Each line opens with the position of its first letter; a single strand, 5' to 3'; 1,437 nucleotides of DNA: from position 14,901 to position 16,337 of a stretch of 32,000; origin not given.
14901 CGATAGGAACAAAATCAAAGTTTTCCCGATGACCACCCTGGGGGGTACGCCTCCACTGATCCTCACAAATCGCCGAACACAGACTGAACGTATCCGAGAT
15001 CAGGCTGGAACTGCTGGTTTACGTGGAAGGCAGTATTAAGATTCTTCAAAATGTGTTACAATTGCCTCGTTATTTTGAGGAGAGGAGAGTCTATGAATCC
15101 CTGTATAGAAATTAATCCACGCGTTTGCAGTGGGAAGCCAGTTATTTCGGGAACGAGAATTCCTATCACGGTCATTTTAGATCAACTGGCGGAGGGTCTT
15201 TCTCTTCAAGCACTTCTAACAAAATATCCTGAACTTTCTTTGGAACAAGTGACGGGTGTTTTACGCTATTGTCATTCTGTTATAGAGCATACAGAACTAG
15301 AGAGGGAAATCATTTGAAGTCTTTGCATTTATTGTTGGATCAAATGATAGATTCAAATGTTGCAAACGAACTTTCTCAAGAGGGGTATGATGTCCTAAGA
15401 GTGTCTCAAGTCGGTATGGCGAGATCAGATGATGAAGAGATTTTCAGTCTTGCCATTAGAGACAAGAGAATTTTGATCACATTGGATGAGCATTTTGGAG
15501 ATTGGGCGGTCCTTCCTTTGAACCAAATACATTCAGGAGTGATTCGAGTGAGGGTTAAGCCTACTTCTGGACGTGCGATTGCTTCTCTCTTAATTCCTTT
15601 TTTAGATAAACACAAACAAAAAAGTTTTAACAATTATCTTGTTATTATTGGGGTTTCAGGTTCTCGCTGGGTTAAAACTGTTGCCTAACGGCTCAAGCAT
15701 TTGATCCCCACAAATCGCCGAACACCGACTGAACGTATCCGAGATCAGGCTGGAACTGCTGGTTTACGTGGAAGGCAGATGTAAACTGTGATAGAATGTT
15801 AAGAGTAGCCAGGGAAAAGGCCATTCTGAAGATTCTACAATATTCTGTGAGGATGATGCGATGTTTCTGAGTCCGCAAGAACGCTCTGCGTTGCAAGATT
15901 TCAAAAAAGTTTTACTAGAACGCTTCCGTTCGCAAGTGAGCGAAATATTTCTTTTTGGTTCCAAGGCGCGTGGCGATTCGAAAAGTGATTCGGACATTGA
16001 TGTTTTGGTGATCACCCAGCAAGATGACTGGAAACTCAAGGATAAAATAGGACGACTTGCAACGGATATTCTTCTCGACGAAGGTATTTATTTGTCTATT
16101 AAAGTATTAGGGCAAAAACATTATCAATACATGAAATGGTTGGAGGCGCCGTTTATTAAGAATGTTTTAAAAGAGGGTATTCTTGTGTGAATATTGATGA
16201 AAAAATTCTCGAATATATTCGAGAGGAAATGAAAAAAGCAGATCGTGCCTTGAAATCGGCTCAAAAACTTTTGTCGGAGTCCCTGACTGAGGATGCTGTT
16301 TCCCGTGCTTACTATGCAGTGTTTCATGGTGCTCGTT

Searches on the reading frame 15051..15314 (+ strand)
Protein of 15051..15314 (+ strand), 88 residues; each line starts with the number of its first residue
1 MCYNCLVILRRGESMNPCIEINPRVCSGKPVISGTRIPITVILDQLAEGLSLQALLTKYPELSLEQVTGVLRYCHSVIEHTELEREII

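Call 6: search_protein_families(library=pfam, proteins=[window:15051-15314:+], max_evalue=0.1)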
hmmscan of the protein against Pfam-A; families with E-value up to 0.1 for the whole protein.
window:15051-15314:+ (88 aa): 1 family
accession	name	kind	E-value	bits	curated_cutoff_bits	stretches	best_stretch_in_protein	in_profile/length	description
PF04255.20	DUF433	-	1e-20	73.7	23.6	1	19-74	1-56/56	Protein of unknown function (DUF433)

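Call 14: find_encoding_contigs(protein=window:15051-15314:+, flank=10000)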
Protein window:15051-15314:+ (88 aa): no gene with exactly this product is on record in the collection.

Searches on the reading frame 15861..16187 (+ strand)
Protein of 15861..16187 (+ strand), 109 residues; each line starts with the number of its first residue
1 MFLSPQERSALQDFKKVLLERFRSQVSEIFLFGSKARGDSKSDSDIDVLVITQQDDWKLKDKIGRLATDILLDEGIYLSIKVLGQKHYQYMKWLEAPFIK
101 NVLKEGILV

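Call 6: search_protein_families(library=pfam, proteins=[window:15861-16187:+], max_evalue=0.1)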
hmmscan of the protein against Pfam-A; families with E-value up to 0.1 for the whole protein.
window:15861-16187:+ (109 aa): 3 families
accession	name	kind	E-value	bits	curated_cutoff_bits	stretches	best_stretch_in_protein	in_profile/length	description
PF01909.29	NTP_transf_2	-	4.6e-10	40.2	21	1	13-62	3-53/93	Nucleotidyltransferase domain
PF18765.7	Polbeta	-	2.5e-08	34.4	26.9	1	24-70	11-55/93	Polymerase beta, Nucleotidyltransferase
PF22600.2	MTPAP-like_central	-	0.016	15.7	27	1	26-57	39-70/139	Poly(A) RNA polymerase, mitochondrial-like, central palm domain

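Call 15: find_encoding_contigs(protein=window:15861-16187:+, flank=10000)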
Protein window:15861-16187:+ (109 aa): 3 contigs read that carry it; 2 places shown.
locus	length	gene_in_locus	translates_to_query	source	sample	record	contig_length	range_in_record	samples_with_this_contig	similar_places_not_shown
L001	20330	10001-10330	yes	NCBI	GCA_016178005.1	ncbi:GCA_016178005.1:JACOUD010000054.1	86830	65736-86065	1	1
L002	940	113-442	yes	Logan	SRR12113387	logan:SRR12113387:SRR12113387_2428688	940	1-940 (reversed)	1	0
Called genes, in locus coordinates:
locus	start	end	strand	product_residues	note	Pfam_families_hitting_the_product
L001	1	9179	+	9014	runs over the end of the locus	-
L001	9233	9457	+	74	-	PF04255:DUF433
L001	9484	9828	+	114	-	PF18480:DUF5615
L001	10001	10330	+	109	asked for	PF01909:NTP_transf_2, PF18765:Polbeta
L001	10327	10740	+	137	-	PF05168:HEPN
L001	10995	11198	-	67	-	-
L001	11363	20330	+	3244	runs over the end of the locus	PF01704:UDPGP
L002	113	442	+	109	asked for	PF01909:NTP_transf_2, PF18765:Polbeta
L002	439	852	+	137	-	PF05168:HEPN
